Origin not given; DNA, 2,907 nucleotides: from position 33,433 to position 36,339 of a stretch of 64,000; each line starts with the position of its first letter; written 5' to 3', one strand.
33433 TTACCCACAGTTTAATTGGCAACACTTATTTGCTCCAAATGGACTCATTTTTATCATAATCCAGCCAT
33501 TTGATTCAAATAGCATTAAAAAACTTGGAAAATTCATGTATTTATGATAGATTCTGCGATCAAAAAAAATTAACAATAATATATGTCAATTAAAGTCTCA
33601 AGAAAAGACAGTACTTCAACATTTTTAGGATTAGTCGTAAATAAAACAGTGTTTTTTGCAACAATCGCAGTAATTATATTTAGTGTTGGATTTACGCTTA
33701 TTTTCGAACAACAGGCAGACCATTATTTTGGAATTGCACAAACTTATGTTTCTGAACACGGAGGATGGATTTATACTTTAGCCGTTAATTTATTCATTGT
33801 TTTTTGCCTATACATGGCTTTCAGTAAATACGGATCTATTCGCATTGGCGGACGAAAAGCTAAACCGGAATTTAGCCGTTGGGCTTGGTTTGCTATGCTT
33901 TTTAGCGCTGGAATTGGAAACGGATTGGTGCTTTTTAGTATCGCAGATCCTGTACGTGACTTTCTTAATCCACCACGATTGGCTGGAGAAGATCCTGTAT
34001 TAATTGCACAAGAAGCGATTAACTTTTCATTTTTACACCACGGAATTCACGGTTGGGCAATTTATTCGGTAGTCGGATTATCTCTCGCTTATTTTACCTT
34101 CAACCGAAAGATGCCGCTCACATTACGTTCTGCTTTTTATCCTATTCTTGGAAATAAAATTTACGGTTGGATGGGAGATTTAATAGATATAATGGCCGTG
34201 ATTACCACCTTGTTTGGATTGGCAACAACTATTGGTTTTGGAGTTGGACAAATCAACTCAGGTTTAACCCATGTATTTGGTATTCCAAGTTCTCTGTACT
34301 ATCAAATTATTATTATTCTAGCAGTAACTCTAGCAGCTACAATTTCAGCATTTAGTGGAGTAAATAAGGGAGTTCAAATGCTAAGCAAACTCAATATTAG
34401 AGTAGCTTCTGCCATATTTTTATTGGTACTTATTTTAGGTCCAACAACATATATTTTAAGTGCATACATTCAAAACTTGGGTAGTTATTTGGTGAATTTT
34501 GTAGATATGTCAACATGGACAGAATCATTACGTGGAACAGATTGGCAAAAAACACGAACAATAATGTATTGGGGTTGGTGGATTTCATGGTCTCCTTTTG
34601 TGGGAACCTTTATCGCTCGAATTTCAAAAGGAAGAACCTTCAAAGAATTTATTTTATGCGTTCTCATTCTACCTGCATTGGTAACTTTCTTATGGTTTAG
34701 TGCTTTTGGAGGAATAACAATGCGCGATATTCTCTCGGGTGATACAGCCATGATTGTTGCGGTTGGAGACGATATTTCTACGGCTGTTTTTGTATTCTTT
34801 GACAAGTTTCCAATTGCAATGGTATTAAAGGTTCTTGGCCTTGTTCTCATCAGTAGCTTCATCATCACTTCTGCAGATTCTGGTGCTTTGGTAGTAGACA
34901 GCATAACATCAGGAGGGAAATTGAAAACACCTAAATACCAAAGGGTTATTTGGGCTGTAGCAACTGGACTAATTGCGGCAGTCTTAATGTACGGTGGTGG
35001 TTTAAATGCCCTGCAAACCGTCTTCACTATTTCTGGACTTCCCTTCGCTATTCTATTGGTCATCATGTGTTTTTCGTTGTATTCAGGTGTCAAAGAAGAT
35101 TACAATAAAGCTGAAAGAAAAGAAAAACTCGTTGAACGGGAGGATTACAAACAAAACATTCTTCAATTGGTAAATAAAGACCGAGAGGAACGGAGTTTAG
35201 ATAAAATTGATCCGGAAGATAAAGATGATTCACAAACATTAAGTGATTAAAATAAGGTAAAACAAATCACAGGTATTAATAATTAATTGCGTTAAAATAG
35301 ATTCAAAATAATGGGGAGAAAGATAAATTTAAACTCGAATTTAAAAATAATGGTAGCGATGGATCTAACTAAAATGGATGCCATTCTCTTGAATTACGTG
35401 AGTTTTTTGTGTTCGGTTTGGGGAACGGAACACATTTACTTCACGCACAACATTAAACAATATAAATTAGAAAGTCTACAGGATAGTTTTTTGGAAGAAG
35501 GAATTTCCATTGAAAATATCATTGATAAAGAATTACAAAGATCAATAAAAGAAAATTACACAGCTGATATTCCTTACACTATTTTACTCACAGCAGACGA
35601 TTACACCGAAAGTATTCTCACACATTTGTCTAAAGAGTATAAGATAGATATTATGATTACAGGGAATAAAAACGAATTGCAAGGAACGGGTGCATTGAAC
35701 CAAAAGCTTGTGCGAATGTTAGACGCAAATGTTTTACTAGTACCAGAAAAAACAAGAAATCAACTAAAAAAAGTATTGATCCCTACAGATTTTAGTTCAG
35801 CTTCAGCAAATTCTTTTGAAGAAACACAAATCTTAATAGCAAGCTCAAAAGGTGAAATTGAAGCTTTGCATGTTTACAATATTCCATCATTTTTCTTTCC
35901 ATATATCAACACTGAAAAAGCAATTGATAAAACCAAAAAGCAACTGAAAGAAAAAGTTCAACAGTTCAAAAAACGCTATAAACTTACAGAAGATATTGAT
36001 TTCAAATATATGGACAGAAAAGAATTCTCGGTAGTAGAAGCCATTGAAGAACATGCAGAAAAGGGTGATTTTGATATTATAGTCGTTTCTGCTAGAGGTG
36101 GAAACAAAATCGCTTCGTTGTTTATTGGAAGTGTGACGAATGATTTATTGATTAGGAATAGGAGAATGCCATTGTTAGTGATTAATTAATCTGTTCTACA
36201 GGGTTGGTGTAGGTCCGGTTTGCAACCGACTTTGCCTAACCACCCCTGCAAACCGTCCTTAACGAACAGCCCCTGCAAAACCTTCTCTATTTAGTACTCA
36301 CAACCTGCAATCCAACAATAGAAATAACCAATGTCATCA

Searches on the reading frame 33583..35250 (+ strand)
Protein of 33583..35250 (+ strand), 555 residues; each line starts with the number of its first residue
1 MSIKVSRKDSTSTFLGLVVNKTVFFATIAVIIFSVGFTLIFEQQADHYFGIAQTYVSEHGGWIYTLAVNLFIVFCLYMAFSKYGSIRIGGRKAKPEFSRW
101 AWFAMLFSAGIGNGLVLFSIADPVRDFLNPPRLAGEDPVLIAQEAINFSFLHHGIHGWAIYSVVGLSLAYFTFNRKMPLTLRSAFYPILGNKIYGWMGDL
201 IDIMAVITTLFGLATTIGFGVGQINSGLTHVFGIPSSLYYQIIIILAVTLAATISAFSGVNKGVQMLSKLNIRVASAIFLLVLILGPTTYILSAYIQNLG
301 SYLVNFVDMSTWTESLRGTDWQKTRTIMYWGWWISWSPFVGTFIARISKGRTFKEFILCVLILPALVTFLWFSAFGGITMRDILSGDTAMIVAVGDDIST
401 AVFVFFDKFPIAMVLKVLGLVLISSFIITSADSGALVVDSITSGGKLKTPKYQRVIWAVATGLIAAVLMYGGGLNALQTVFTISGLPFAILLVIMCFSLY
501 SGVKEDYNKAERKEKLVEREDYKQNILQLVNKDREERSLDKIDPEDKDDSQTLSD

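Call 11: search_protein_families(library=pfam, proteins=[window:33583-35250:+], max_evalue=0.001)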
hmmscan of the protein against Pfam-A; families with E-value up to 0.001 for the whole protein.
window:33583-35250:+ (555 aa): 1 family
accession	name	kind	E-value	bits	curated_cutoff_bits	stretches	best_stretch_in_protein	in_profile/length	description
PF02028.23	BCCT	-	7.4e-173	575.9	27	1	23-505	1-484/485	BCCT, betaine/carnitine/choline family transporter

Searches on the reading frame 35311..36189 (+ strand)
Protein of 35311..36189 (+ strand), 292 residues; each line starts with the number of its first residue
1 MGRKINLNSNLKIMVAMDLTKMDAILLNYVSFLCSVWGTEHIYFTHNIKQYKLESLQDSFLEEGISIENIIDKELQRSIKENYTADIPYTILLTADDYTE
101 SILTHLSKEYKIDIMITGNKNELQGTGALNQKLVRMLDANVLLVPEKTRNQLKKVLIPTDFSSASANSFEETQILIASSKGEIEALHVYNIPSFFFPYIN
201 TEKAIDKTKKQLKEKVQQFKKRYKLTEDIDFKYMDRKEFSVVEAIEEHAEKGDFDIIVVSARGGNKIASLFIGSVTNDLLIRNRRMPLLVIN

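Call 10: search_protein_families(library=pfam, proteins=[window:35311-36189:+], max_evalue=0.001)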
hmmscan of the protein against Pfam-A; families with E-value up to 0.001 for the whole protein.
window:35311-36189:+ (292 aa): 1 family
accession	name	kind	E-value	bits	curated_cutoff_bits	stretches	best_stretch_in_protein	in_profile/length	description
PF00582.32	Usp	-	3e-15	57.5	24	1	153-280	3-130/141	Universal stress protein family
